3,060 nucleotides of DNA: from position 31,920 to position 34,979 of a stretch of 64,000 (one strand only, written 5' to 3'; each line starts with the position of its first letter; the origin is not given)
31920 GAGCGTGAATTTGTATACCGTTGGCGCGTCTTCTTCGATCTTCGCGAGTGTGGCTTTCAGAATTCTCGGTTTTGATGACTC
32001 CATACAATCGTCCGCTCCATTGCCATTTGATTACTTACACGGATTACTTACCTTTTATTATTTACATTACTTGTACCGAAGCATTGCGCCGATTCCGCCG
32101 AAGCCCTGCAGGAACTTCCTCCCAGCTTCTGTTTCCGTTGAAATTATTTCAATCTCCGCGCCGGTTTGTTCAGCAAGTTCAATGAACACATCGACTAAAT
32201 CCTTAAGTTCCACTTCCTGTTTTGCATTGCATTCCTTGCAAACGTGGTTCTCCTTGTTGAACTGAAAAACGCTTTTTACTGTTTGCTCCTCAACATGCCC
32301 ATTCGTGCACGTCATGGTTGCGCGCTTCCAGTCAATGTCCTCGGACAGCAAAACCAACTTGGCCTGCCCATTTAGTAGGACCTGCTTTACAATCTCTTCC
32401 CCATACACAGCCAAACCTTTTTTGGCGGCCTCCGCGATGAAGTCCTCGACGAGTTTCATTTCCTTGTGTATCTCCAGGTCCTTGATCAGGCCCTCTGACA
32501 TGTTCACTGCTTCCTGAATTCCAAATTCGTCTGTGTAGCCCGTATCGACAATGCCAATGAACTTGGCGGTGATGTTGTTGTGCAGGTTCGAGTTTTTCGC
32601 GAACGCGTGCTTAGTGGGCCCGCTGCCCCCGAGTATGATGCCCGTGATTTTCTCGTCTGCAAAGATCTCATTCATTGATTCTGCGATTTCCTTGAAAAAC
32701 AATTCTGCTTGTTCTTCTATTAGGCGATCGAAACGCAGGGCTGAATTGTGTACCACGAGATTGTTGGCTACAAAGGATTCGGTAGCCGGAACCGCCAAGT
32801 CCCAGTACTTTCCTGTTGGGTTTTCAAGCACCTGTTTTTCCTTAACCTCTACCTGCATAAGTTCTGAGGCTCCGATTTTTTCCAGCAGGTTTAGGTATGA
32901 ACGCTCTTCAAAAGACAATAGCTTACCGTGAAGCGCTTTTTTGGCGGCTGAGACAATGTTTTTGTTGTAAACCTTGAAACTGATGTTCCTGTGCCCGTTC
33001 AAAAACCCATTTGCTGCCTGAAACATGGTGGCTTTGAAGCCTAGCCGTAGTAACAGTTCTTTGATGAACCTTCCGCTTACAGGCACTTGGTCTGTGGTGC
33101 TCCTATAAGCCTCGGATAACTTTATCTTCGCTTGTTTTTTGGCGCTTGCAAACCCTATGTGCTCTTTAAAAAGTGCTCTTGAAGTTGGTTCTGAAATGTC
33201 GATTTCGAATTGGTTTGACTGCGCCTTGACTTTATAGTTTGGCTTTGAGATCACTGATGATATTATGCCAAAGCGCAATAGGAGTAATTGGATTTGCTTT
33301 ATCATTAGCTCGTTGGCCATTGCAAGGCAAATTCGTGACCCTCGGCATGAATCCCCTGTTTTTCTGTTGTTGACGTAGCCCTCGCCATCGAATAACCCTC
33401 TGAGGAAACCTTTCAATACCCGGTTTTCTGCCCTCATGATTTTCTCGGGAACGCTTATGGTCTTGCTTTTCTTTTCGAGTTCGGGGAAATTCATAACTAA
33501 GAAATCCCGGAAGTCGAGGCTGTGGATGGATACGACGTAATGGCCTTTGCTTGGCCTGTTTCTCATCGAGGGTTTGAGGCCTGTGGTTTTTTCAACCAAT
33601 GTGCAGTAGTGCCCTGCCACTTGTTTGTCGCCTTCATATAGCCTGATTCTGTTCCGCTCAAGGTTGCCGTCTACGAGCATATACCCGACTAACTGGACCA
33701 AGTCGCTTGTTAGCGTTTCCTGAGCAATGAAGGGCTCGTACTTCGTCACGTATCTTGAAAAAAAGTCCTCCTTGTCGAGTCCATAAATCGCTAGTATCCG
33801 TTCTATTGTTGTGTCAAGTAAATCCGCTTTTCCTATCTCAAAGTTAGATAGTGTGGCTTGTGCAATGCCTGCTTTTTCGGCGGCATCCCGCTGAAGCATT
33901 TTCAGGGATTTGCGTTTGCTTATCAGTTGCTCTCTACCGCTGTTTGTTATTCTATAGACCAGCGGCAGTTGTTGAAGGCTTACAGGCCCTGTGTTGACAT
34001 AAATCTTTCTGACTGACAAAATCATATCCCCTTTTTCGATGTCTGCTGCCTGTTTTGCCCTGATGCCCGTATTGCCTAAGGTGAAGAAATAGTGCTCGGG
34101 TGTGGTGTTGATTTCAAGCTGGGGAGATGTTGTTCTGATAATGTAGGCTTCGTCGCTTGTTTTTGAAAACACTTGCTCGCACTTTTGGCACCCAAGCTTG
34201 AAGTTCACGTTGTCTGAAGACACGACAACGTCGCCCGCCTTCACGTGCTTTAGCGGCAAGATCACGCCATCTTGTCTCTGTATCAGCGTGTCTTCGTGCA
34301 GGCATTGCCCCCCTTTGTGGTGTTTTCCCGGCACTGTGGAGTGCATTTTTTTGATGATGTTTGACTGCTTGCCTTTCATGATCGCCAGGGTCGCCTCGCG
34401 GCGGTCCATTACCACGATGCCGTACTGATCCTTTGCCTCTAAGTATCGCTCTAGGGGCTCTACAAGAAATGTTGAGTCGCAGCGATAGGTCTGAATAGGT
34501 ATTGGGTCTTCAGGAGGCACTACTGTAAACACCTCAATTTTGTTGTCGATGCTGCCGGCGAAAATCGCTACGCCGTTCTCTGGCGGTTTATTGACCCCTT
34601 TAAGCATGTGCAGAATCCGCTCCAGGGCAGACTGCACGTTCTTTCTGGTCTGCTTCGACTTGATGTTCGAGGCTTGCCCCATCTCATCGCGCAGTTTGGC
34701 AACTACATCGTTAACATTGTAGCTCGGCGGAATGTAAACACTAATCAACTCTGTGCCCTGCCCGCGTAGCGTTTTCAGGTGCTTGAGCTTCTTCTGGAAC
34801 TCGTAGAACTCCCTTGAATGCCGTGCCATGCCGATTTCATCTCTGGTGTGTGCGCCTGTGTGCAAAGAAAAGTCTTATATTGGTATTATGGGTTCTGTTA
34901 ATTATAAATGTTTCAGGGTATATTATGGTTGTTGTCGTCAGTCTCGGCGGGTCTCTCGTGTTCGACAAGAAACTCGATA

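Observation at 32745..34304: Large intein splitting the catalytic GGQ motif of aRF1 and carrying an extra XRE-type HTH domain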

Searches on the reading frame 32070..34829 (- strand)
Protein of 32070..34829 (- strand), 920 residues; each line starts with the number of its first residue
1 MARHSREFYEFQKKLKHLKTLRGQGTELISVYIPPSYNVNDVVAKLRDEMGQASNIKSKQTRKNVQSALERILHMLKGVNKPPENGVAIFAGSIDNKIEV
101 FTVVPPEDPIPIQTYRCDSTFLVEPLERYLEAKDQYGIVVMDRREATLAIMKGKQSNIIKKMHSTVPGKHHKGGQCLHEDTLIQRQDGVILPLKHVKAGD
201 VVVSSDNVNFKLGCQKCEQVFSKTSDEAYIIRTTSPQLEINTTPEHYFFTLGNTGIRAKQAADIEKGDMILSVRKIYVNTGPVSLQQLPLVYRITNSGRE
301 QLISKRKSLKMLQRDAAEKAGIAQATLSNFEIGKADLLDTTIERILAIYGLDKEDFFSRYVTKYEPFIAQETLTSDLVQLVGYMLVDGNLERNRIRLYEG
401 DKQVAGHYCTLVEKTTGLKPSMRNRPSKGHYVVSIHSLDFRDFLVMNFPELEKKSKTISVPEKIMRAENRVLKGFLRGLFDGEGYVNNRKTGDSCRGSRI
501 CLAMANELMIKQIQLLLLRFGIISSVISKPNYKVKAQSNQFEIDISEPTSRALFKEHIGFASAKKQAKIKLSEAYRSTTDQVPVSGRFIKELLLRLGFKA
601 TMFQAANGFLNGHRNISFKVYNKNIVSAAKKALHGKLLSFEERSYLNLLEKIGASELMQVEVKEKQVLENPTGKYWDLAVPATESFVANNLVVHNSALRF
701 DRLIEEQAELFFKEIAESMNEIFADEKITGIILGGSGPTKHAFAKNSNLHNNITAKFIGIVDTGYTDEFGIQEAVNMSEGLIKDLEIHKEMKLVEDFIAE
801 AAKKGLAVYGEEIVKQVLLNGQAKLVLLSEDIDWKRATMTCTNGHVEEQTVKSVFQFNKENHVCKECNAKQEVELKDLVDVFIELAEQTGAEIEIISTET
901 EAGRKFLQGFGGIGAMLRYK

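Call 4: search_protein_families(library=pfam, proteins=[window:32070-34829:-], max_evalue=1)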
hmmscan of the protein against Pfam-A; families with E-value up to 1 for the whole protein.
window:32070-34829:- (920 aa): 16 families
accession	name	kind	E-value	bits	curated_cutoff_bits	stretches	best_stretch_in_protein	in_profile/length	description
PF03464.20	eRF1_2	-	3.7e-30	105.4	27.1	2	695-783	41-132/133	eRF1 domain 2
PF03465.20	eRF1_3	-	8.4e-19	68.5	25.8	1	788-920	2-105/106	eRF1 domain 3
PF14528.11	LAGLIDADG_3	-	7.8e-16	58.5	22.5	1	472-559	3-82/82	LAGLIDADG-like domain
PF14890.11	Intein_splicing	-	1.5e-15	57.8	35.8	2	199-371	20-150/155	Intein splicing domain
PF03463.20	eRF1_1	-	2.7e-11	44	23.8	1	17-129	6-122/123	eRF1 domain 1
PF18854.6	baeRF_family10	-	6.8e-11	43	27.1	2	123-175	3-55/143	Bacterial archaeo-eukaryotic release factor family 10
PF01381.28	HTH_3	-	6.8e-08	32.9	23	1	304-355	3-54/55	Helix-turn-helix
PF13560.12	HTH_31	-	0.0011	19.7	27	1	313-354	17-59/64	Helix-turn-helix domain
PF12844.13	HTH_19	-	0.0036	17.6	30.2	1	306-360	8-62/64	Helix-turn-helix domain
PF18859.6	acVLRF1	-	0.0041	17.8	27.1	1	696-750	43-96/130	Actinobacteria/chloroflexi VLRF1 release factor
PF07591.16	PT-HINT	-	0.012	16.3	27.7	1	192-274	10-91/137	Pretoxin HINT domain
PF01079.26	Hint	-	0.035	14.1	29.7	1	171-272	8-116/213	Hint module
PF18846.6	baeRF_family5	-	0.13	12.8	27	1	699-749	58-108/132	Bacterial archaeo-eukaryotic release factor family 5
PF05204.19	Hom_end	-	0.16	12.5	21.1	1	460-544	2-83/110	Homing endonuclease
PF12441.14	CopG_antitoxin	-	0.19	13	28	1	438-465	25-54/79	CopG antitoxin of type II toxin-antitoxin system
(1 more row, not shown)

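Call 5: search_protein_families(library=ncbifam, proteins=[window:32070-34829:-], max_evalue=0.1)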
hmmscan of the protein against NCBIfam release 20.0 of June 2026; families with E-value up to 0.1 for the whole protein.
window:32070-34829:- (920 aa): 17 families
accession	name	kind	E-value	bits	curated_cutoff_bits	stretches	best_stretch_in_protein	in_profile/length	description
TIGR03676.1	aRF1_eRF1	equivalog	2e-128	428.6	234.7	2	8-176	2-174/403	peptide chain release factor aRF-1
NF005852.0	PRK07773.1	equivalog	9.1e-18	63.9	780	2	452-696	592-827/886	replicative DNA helicase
NF045703.1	rSAM_Tes_intein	exception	1.7e-15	55.9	1700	1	215-537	217-523/1040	tetraether lipid synthase Tes, intein-containing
NF011491.0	PRK14898.1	equivalog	3.8e-13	48.4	783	1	215-697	138-545/860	DNA-directed RNA polymerase subunit A''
NF038098.1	GyrA_w_intein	exception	2.3e-11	42.3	1850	1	378-703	240-545/1232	intein-containing DNA gyrase subunit A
NF006207.0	PRK08332.1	equivalog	7.1e-09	33.5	2400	1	369-573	997-1200/1684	vitamin B12-dependent ribonucleotide reductase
NF011287.0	PRK14698.1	equivalog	1.8e-07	29.6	1238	1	371-525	387-532/1017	V-type ATP synthase subunit A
NF007408.0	PRK09943.1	equivalog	9.1e-06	25.4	211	1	300-373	10-85/185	HTH-type transcriptional regulator PuuR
NF007072.0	PRK09519.1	equivalog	0.0011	17.5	1024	1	473-528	463-514/790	intein-containing recombinase RecA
NF007271.0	PRK09726.1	equivalog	0.0032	17.4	79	1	306-347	21-62/88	type II toxin-antitoxin system antitoxin HipB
NF011302.0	PRK14714.1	equivalog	0.006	14.1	1791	1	197-275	977-1055/1350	DNA-directed DNA polymerase II large subunit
TIGR03070.1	couple_hipB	subfamily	0.007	16.3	71.65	1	303-351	8-56/58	type II toxin-antitoxin system Y4mF family antitoxin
NF005825.0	PRK07714.1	equivalog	0.0096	16.1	113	1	799-841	11-56/102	YlxQ family RNA-binding protein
NF005585.0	PRK07283.1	equivalog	0.011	15.8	107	1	794-840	7-53/100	YlxQ-related RNA-binding protein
TIGR01445.1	intein_Nterm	domain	0.012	16.6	24.5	1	176-250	1-83/83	intein N-terminal splicing region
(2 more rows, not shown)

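Call 6: find_homologous_proteins(query=window:32070-34829:-, max_evalue=1e-10)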
Query window:32070-34829:- (920 aa): 90 proteins with E <= 1e-10 among 8000 candidates.
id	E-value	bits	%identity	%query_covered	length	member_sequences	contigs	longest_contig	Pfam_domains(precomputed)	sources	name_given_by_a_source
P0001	0.0e+0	2051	100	100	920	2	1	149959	PF03465.21,PF03464.21,PF18854.7,PF01381.29,PF14528.12,PF14890.12,PF03463.21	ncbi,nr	ncbi:MAG: helix-turn-helix domain-containing protein [DPANN group archaeon]|nr:helix-turn-helix doma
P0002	2.6e-215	735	42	100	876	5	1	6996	PF03465.21,PF03464.21,PF01381.29,PF14528.12,PF13560.13,PF14890.12,PF03463.21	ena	-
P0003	7.4e-212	724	41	100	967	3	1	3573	PF13744.13,PF12844.14,PF13413.13,PF01381.29,PF14890.12,PF03463.21,PF03465.21,PF03464.21,PF18854.7,PF14528.12,PF01079.26,PF13560.13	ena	-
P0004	2.2e-210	719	42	100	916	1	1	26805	PF05204.20,PF03465.21,PF03464.21,PF01381.29,PF14528.12,PF14890.12,PF03463.21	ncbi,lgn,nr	ncbi:helix-turn-helix domain-containing protein [Candidatus Micrarchaeota archaeon]|nr:helix-turn-he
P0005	2.8e-190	653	39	100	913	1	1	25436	PF03465.21,PF03464.21,PF01381.29,PF14528.12,PF13560.13,PF14890.12,PF03463.21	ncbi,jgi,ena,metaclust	metaclust:\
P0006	6.0e-190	652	37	99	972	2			PF05204.20,PF03465.21,PF03464.21,PF12844.14,PF18854.7,PF01381.29,PF14528.12,PF13560.13,PF13443.13,PF14890.12,PF03463.21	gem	-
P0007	1.3e-189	651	38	100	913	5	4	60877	PF03465.21,PF03464.21,PF18854.7,PF14528.12,PF14890.12,PF03463.21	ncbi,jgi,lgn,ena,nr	ncbi:hypothetical protein COX86_01410 [Candidatus Micrarchaeota archaeon CG_4_10_14_0_2_um_filter_60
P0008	4.7e-189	649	38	67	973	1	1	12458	PF05204.20,PF03465.21,PF03464.21,PF12844.14,PF18854.7,PF01381.29,PF14528.12,PF13560.13,PF14890.12,PF03463.21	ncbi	-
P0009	3.2e-184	633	34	100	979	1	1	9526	PF03465.21,PF03464.21,PF18854.7,PF01381.29,PF14528.12,PF13560.13,PF14890.12,PF03463.21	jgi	jgi:peptide subunit release factor 1 (eRF1)/transcriptional regulator with XRE-family HTH domain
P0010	7.0e-184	632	38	99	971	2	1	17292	PF03465.21,PF03464.21,PF18854.7,PF01381.29,PF14528.12,PF13560.13,PF14890.12,PF03463.21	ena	-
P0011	1.2e-182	627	38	100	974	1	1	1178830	PF03465.21,PF03464.21,PF18854.7,PF01381.29,PF14528.12,PF13560.13,PF14890.12,PF03463.21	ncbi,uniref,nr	ncbi:MAG: Peptide chain release factor subunit 1 [Candidatus Fermentimicrarchaeum limneticum]|uniref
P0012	2.7e-181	623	37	100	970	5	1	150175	PF03465.21,PF03464.21,PF18854.7,PF14528.12,PF13560.13,PF14890.12,PF03463.21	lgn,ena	-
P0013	1.5e-179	617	38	100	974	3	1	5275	PF03465.21,PF03464.21,PF18854.7,PF01381.29,PF14528.12,PF13560.13,PF14890.12,PF03463.21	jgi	-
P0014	4.7e-174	599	35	100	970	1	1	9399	PF03465.21,PF03464.21,PF14528.12,PF01079.26,PF13560.13,PF14890.12,PF03463.21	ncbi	ncbi:MAG: LAGLIDADG family homing endonuclease [Candidatus Micrarchaeota archaeon]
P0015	1.0e-169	585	37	100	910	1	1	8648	PF03465.21,PF03464.21,PF18854.7,PF01381.29,PF14528.12,PF14890.12,PF03463.21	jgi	jgi:peptide subunit release factor 1 (eRF1)/intein/homing endonuclease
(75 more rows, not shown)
